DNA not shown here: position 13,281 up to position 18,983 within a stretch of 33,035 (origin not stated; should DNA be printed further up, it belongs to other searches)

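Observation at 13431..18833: Giant 1800-aa protein: N-terminal beta-rich region, two long coiled coils and a single MoxR/AAA_5-type ATPase core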

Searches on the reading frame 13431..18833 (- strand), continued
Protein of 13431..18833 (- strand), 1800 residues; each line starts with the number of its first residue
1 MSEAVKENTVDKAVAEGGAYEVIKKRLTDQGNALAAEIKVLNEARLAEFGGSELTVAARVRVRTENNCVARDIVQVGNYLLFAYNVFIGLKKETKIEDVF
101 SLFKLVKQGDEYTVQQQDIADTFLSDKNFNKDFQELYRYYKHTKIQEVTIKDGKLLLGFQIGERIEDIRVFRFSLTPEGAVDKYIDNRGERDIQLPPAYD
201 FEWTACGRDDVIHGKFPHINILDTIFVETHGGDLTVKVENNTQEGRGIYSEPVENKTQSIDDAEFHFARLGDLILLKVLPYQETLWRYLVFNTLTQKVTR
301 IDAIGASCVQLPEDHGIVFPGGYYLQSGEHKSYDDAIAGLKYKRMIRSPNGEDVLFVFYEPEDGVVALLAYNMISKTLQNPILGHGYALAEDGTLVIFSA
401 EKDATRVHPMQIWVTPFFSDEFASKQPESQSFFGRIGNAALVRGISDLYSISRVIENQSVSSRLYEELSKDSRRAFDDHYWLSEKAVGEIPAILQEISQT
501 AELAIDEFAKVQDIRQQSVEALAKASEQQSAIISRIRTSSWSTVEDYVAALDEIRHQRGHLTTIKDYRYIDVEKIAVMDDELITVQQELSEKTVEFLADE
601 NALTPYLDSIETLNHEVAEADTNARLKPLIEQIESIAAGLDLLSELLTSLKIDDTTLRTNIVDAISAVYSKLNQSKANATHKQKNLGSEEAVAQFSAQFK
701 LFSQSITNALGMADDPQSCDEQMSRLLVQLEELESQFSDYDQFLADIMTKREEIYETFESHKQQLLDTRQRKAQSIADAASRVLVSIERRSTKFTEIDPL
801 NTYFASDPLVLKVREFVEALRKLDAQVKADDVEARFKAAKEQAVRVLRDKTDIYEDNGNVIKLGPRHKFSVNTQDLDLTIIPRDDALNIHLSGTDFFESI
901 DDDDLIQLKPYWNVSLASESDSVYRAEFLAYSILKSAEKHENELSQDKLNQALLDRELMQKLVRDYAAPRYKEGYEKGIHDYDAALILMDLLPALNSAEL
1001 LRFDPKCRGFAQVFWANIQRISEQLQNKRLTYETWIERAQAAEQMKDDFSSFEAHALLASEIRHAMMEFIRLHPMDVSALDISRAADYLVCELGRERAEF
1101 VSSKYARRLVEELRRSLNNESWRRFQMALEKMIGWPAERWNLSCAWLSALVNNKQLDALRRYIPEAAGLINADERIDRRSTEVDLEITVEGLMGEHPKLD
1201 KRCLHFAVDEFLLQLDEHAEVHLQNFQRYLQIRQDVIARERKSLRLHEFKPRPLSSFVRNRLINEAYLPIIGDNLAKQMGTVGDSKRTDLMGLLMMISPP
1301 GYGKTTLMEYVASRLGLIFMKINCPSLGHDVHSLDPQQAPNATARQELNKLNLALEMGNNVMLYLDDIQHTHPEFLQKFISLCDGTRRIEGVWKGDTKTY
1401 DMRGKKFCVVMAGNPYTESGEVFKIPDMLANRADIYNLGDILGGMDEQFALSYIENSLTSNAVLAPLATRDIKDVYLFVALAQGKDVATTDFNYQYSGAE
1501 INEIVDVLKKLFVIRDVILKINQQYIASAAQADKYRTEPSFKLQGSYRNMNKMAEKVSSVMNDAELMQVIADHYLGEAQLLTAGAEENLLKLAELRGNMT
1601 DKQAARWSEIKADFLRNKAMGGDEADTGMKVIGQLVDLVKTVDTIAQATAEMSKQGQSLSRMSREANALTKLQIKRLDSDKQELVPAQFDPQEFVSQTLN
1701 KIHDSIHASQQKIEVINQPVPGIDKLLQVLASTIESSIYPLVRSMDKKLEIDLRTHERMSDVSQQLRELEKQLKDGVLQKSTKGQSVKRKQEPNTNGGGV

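Call 9: find_homologous_proteins(query=window:13431-18833:-, max_evalue=0.00001)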
Query window:13431-18833:- (1800 aa): 5708 proteins with E <= 0.00001 among 8000 candidates; the best 120 are listed.
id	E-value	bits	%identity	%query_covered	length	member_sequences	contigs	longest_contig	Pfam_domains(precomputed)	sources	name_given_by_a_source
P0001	0.0e+0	4016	100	100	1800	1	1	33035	PF12458.14,PF00004.36,PF07728.21,PF25472.2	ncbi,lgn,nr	ncbi:hypothetical protein TDB9533_04732 [Thalassocella blandensis]|nr:hypothetical protein TDB9533_0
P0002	0.0e+0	3178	81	95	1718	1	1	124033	PF12458.14,PF00004.36,PF13401.13,PF07728.21,PF25472.2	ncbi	-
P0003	0.0e+0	3103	77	99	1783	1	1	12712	PF12458.14,PF00004.36,PF07728.21,PF25472.2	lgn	-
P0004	0.0e+0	2916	71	99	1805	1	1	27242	PF12458.14,PF00004.36,PF25472.2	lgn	-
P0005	0.0e+0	2911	72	99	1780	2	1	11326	PF12458.14,PF00004.36,PF07728.21,PF25472.2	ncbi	-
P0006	0.0e+0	2901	72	99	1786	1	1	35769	PF12458.14,PF00004.36,PF07728.21,PF25472.2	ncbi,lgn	-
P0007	0.0e+0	2895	72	98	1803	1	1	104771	PF12458.14,PF00004.36,PF13401.13,PF07728.21,PF25472.2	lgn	-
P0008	0.0e+0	2882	71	99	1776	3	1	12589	PF12458.14,PF00004.36,PF13401.13,PF07728.21,PF25472.2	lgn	-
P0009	0.0e+0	2864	70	100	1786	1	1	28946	PF12458.14,PF00004.36,PF25472.2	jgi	-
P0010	0.0e+0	2860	71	99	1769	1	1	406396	PF12458.14,PF00004.36,PF13401.13,PF07728.21,PF25472.2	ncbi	-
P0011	0.0e+0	2854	70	100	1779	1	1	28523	PF12458.14,PF00004.36,PF07728.21,PF25472.2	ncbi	-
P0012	0.0e+0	2842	71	99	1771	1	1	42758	PF12458.14,PF00004.36,PF25472.2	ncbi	-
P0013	0.0e+0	2832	71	98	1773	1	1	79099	PF12458.14,PF00004.36,PF07728.21,PF25472.2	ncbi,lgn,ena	-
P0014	0.0e+0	2818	71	99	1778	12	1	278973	PF12458.14,PF00004.36,PF13401.13,PF25472.2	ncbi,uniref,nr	ncbi:DNA repair ATPase [Saccharophagus degradans]|uniref:DNA repair ATPase n=1 Tax=Saccharophagus de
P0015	0.0e+0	2807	71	98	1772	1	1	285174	PF12458.14,PF00004.36,PF07728.21,PF25472.2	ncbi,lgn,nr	ncbi:ATPase family associated with various cellular activities (AAA) [Alteromonadaceae bacterium Bs3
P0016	0.0e+0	2805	70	98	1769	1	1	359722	PF12458.14,PF00004.36,PF13401.13,PF07728.21,PF25472.2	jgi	-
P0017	0.0e+0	2805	70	98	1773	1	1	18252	PF12458.14,PF00004.36,PF13401.13,PF25472.2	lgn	-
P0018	0.0e+0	2803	70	98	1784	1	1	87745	PF12458.14,PF00004.36,PF13401.13,PF25472.2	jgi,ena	-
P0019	0.0e+0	2789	70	98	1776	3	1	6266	PF12458.14,PF00004.36,PF07728.21,PF25472.2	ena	-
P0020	0.0e+0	2787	70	98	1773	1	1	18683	PF12458.14,PF00004.36,PF13401.13,PF07728.21,PF25472.2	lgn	-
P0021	0.0e+0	2784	70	98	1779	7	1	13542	PF12458.14,PF00004.36,PF07728.21,PF25472.2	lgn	-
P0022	0.0e+0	2770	69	99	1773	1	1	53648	PF12458.14,PF00004.36,PF25472.2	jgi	-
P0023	0.0e+0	2746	69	99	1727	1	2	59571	PF12458.14,PF00004.36,PF07728.21,PF25472.2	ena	-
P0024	0.0e+0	2745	68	99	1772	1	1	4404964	PF12458.14,PF00004.36,PF25472.2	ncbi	-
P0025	0.0e+0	2744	68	100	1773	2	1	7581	PF12458.14,PF00004.36,PF07728.21,PF25472.2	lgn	-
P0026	0.0e+0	2736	68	99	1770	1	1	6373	PF12458.14,PF00004.36,PF13401.13,PF25472.2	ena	-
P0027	0.0e+0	2735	69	99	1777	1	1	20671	PF12458.14,PF00004.36,PF13401.13,PF25472.2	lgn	-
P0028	0.0e+0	2727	68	99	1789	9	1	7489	PF12458.14,PF00004.36,PF25472.2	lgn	-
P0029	0.0e+0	2719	68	99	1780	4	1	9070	PF12458.14,PF00004.36,PF07728.21,PF25472.2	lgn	-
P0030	0.0e+0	2701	67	99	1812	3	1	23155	PF12458.14,PF00004.36,PF07728.21,PF25472.2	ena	-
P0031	0.0e+0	2698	67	99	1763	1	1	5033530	PF12458.14,PF00004.36,PF13401.13,PF07728.21,PF25472.2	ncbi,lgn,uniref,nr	ncbi:DNA repair ATPase [Teredinibacter sp. KSP-S5-2]|uniref:DNA repair ATPase n=1 Tax=Teredinibacter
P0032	0.0e+0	2697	67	98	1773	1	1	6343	PF12458.14,PF00004.36,PF25472.2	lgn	-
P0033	0.0e+0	2693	65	99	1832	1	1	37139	PF12458.14,PF00004.36,PF25472.2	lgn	-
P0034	0.0e+0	2689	67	98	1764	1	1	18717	PF12458.14,PF00004.36,PF07728.21,PF25472.2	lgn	-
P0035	0.0e+0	2688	67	99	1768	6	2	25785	PF12458.14,PF00004.36,PF13401.13,PF07728.21,PF25472.2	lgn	-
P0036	0.0e+0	2687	67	99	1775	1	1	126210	PF12458.14,PF00004.36,PF13401.13,PF25472.2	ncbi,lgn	-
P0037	0.0e+0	2686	67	98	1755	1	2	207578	PF12458.14,PF00004.36,PF13401.13,PF07728.21,PF25472.2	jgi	jgi:ATPase involved in DNA repair/ATPase family associated with various cellular activities (AAA)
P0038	0.0e+0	2682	66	100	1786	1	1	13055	PF12458.14,PF00004.36,PF13401.13,PF25472.2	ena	-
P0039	0.0e+0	2682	66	99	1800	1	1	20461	PF12458.14,PF00004.36,PF13401.13,PF07728.21,PF25472.2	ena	-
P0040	0.0e+0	2680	67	98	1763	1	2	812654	PF12458.14,PF00004.36,PF13401.13,PF07728.21,PF25472.2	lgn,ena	-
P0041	0.0e+0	2679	67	98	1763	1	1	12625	PF12458.14,PF00004.36,PF13401.13,PF07728.21,PF25472.2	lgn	-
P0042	0.0e+0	2678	67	98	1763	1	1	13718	PF12458.14,PF00004.36,PF13401.13,PF07728.21,PF25472.2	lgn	-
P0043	0.0e+0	2677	66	100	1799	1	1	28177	PF12458.14,PF00004.36,PF13401.13,PF07728.21,PF25472.2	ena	-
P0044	0.0e+0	2675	67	98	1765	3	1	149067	PF12458.14,PF00004.36,PF13401.13,PF07728.21,PF25472.2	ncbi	-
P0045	0.0e+0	2675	66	98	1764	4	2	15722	PF12458.14,PF00004.36,PF13401.13,PF07728.21,PF25472.2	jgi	-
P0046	0.0e+0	2675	66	98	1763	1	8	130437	PF12458.14,PF00004.36,PF13401.13,PF07728.21,PF25472.2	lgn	-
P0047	0.0e+0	2673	66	99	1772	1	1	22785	PF12458.14,PF00004.36,PF25472.2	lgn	-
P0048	0.0e+0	2665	65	100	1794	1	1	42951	PF12458.14,PF00004.36,PF13401.13,PF07728.21,PF25472.2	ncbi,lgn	-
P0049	0.0e+0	2663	66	98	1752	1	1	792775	PF12458.14,PF00004.36,PF13401.13,PF07728.21,PF25472.2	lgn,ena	-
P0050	0.0e+0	2662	66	99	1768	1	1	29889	PF12458.14,PF00004.36,PF25472.2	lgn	-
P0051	0.0e+0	2662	66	99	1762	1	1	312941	PF12458.14,PF00004.36,PF13401.13,PF07728.21,PF25472.2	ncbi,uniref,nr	ncbi:AAA family ATPase [Exilibacterium tricleocarpae]|uniref:AAA family ATPase n=1 Tax=Exilibacteriu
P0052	0.0e+0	2659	66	98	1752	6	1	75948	PF12458.14,PF00004.36,PF07728.21,PF25472.2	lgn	-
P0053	0.0e+0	2656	66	99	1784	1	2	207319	PF12458.14,PF00004.36,PF25472.2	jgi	-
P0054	0.0e+0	2655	67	98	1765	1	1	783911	PF12458.14,PF00004.36,PF13401.13,PF25472.2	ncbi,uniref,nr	ncbi:AAA family ATPase [Pseudomaricurvus alkylphenolicus]|uniref:DNA repair ATPase n=1 Tax=Pseudomar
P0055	0.0e+0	2653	66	99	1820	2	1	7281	PF12458.14,PF00004.36,PF07728.21,PF25472.2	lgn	-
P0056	0.0e+0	2653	66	99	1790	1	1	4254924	PF12458.14,PF00004.36,PF07728.21,PF25472.2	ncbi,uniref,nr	ncbi:DNA repair ATPase [Alkalimarinus alittae]|uniref:DNA repair ATPase n=1 Tax=Alkalimarinus alitta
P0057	0.0e+0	2651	65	99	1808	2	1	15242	PF12458.14,PF00004.36,PF07728.21,PF25472.2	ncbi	-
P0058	0.0e+0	2650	65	99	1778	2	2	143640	PF12458.14,PF00004.36,PF13401.13,PF07728.21,PF25472.2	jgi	jgi:MoxR-like ATPase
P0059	0.0e+0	2650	67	98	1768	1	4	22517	PF12458.14,PF00004.36,PF13401.13,PF07728.21,PF25472.2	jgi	-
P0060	0.0e+0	2646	66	98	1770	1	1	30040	PF12458.14,PF00004.36,PF13401.13,PF07728.21,PF25472.2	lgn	-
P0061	0.0e+0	2643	66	99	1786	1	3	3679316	PF12458.14,PF00004.36,PF13401.13,PF07728.21,PF25472.2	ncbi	ncbi:MAG: DNA repair ATPase [Cellvibrionaceae bacterium]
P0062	0.0e+0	2643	66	99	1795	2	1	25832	PF12458.14,PF00004.36,PF07728.21,PF25472.2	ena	-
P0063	0.0e+0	2642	66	98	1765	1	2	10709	PF12458.14,PF00004.36,PF13401.13,PF07728.21,PF25472.2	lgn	-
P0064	0.0e+0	2640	66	98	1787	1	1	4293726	PF12458.14,PF00004.36,PF07728.21,PF25472.2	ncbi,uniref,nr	ncbi:DNA repair protein [Bacterioplanes sanyensis]|uniref:DNA repair protein n=1 Tax=Bacterioplanes 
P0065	0.0e+0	2640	66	98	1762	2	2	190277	PF12458.14,PF00004.36,PF13401.13,PF07728.21,PF25472.2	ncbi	ncbi:MAG: DNA repair ATPase [Cellvibrionaceae bacterium]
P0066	0.0e+0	2639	66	98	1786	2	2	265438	PF12458.14,PF00004.36,PF07728.21,PF25472.2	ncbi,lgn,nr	ncbi:AAA family ATPase [Pseudoteredinibacter isoporae]|nr:AAA family ATPase [Pseudoteredinibacter is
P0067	0.0e+0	2638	65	99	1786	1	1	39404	PF12458.14,PF00004.36,PF13401.13,PF07728.21,PF25472.2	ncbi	ncbi:MAG: DNA repair ATPase [Cellvibrionaceae bacterium]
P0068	0.0e+0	2636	66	98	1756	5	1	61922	PF12458.14,PF00004.36,PF25472.2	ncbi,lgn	-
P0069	0.0e+0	2635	65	98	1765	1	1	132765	PF12458.14,PF00004.36,PF13401.13,PF07728.21,PF25472.2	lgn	-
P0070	0.0e+0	2630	66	98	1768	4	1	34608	PF12458.14,PF00004.36,PF13401.13,PF07728.21,PF25472.2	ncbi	-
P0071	0.0e+0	2630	66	98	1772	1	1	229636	PF12458.14,PF00004.36,PF13401.13,PF07728.21,PF25472.2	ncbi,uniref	ncbi:DNA repair ATPase [Pseudoteredinibacter isoporae]|uniref:DNA repair ATPase n=1 Tax=Pseudoteredi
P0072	0.0e+0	2630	66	99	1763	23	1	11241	PF12458.14,PF00004.36,PF25472.2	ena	-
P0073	0.0e+0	2629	65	99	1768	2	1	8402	PF12458.14,PF00004.36,PF25472.2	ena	-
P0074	0.0e+0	2627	65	99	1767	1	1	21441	PF12458.14,PF00004.36,PF13401.13,PF07728.21,PF25472.2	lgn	-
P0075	0.0e+0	2626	66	98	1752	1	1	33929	PF12458.14,PF00004.36,PF13401.13,PF07728.21,PF25472.2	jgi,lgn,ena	jgi:ATPase family associated with various cellular activities (AAA)./ATPase involved in DNA repair.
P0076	0.0e+0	2626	65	99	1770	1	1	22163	PF12458.14,PF00004.36,PF13401.13,PF07728.21,PF25472.2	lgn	-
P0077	0.0e+0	2623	66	98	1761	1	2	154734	PF12458.14,PF00004.36,PF13401.13,PF25472.2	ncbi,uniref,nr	ncbi:DNA repair ATPase [Gilvimarinus sp. SDUM040013]|uniref:DNA repair ATPase n=1 Tax=Gilvimarinus g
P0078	0.0e+0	2623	66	98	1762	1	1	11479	PF12458.14,PF00004.36,PF13401.13,PF07728.21,PF25472.2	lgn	-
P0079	0.0e+0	2622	65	99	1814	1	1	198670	PF12458.14,PF00004.36,PF25472.2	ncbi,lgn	-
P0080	0.0e+0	2618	65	99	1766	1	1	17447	PF12458.14,PF00004.36,PF13401.13,PF25472.2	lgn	-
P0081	0.0e+0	2618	65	98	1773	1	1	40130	PF12458.14,PF00004.36,PF13401.13,PF25472.2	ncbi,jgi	ncbi:MAG: hypothetical protein ACI93R_001296 [Flavobacteriales bacterium]|jgi:hypothetical protein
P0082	0.0e+0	2616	64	99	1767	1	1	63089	PF12458.14,PF00004.36,PF13401.13,PF25472.2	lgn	-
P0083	0.0e+0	2616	66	99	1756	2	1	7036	PF12458.14,PF00004.36,PF13401.13,PF07728.21,PF25472.2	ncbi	-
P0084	0.0e+0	2615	65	98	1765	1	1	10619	PF12458.14,PF00004.36,PF13401.13,PF07728.21,PF25472.2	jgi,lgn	jgi:hypothetical protein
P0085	0.0e+0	2612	65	98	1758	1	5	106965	PF12458.14,PF00004.36,PF13401.13,PF07728.21,PF25472.2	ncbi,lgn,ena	-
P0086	0.0e+0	2610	66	98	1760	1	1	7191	PF12458.14,PF00004.36,PF13401.13,PF07728.21,PF25472.2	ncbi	-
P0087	0.0e+0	2609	65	98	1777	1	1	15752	PF12458.14,PF00004.36,PF13401.13,PF07728.21,PF25472.2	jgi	jgi:MoxR-like ATPase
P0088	0.0e+0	2609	65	98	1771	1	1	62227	PF12458.14,PF00004.36,PF07728.21,PF25472.2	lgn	-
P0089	0.0e+0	2607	64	99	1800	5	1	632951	PF12458.14,PF00004.36,PF07728.21,PF25472.2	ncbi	ncbi:DNA repair ATPase [Aurantivibrio infirmus]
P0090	0.0e+0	2607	65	98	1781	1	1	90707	PF12458.14,PF00004.36,PF13401.13,PF25472.2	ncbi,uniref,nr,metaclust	ncbi:DNA repair ATPase [Hahella ganghwensis]|uniref:DNA repair ATPase n=1 Tax=Hahella ganghwensis Ta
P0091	0.0e+0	2605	65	99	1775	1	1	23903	PF12458.14,PF00004.36,PF13401.13,PF07728.21,PF25472.2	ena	-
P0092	0.0e+0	2603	66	98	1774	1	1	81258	PF12458.14,PF00004.36,PF13401.13,PF07728.21,PF25472.2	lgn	-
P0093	0.0e+0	2603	64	98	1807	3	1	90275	PF12458.14,PF00004.36,PF25472.2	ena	-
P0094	0.0e+0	2602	66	98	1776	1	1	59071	PF12458.14,PF00004.36,PF13401.13,PF07728.21,PF25472.2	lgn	-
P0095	0.0e+0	2602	65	99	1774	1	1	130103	PF12458.14,PF00004.36,PF13401.13,PF07728.21,PF25472.2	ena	-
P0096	0.0e+0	2601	64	99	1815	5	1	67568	PF12458.14,PF00004.36,PF07728.21,PF25472.2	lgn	-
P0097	0.0e+0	2599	65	99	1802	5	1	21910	PF12458.14,PF00004.36,PF13401.13,PF07728.21,PF25472.2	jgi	jgi:hypothetical protein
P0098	0.0e+0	2598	65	99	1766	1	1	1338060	PF12458.14,PF00004.36,PF13401.13,PF07728.21,PF25472.2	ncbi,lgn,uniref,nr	ncbi:ATPase family protein associated with various cellular activities (AAA) [Sinobacterium caligoid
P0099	0.0e+0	2597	65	98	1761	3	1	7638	PF12458.14,PF00004.36,PF13401.13,PF25472.2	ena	-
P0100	0.0e+0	2596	65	98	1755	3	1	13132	PF12458.14,PF00004.36,PF13401.13,PF25472.2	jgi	-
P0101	0.0e+0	2594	65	98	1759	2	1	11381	PF12458.14,PF00004.36,PF07728.21,PF25472.2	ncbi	-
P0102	0.0e+0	2591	64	98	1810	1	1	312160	PF12458.14,PF00004.36,PF25472.2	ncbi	-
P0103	0.0e+0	2590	64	98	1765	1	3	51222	PF12458.14,PF00004.36,PF07728.21,PF25472.2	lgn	-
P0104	0.0e+0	2589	64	100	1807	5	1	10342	PF12458.14,PF00004.36,PF25472.2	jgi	-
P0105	0.0e+0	2588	64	100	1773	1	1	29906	PF12458.14,PF00004.36,PF13401.13,PF07728.21,PF25472.2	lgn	-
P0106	0.0e+0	2586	65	98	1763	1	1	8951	PF12458.14,PF00004.36,PF25472.2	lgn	-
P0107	0.0e+0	2585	64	98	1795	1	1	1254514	PF12458.14,PF00004.36,PF25472.2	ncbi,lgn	-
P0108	0.0e+0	2583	65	98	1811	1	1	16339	PF12458.14,PF00004.36,PF13401.13,PF07728.21,PF25472.2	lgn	-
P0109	0.0e+0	2583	63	100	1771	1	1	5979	PF12458.14,PF00004.36,PF13401.13,PF07728.21,PF25472.2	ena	-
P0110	0.0e+0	2582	65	98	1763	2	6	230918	PF12458.14,PF00004.36,PF13401.13,PF07728.21,PF25472.2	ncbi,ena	-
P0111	0.0e+0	2582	64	98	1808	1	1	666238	PF12458.14,PF00004.36,PF13401.13,PF07728.21,PF25472.2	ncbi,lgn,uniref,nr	ncbi:DNA repair ATPase [Litoribrevibacter albus]|uniref:AAA family ATPase n=1 Tax=Litoribrevibacter 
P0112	0.0e+0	2580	65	98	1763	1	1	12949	PF12458.14,PF00004.36,PF13401.13,PF07728.21,PF25472.2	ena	-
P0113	0.0e+0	2580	65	98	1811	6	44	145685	PF12458.14,PF00004.36,PF07728.21,PF25472.2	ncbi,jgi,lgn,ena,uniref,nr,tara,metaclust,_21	ncbi:MAG: DNA repair protein [Oceanospirillaceae bacterium]|uniref:DNA repair ATPase n=1 Tax=unclass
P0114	0.0e+0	2580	64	98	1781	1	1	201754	PF12458.14,PF00004.36,PF13401.13,PF07728.21,PF25472.2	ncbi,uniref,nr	ncbi:DNA repair protein [Hahella sp. CCB-MM4]|uniref:DNA repair ATPase n=1 Tax=Hahella sp. (strain C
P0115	0.0e+0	2580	64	98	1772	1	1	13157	PF12458.14,PF00004.36,PF25472.2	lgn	-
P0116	0.0e+0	2579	65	98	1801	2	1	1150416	PF12458.14,PF00004.36,PF13401.13,PF07728.21,PF25472.2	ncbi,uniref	ncbi:DNA repair ATPase [Litoribrevibacter euphylliae]|uniref:DNA repair ATPase n=1 Tax=Litoribreviba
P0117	0.0e+0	2579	65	98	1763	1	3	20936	PF12458.14,PF00004.36,PF13401.13,PF07728.21,PF25472.2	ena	-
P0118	0.0e+0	2578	64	98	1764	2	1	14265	PF12458.14,PF00004.36,PF07728.21,PF25472.2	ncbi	ncbi:DNA repair ATPase [Pseudomonadota bacterium]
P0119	0.0e+0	2577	65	99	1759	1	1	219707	PF12458.14,PF00004.36,PF13401.13,PF07728.21,PF25472.2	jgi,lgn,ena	-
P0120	0.0e+0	2576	65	99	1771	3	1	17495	PF12458.14,PF00004.36,PF07728.21,PF25472.2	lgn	-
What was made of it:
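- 13431..18833 (-): Whole gene for the giant ATPase, 1800 aa. It is NCBI TDB9533_04732 of Thalassocella blandensis and the BacE/PA3728 counterpart. A 100% identical database protein, P0001 (call 9).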
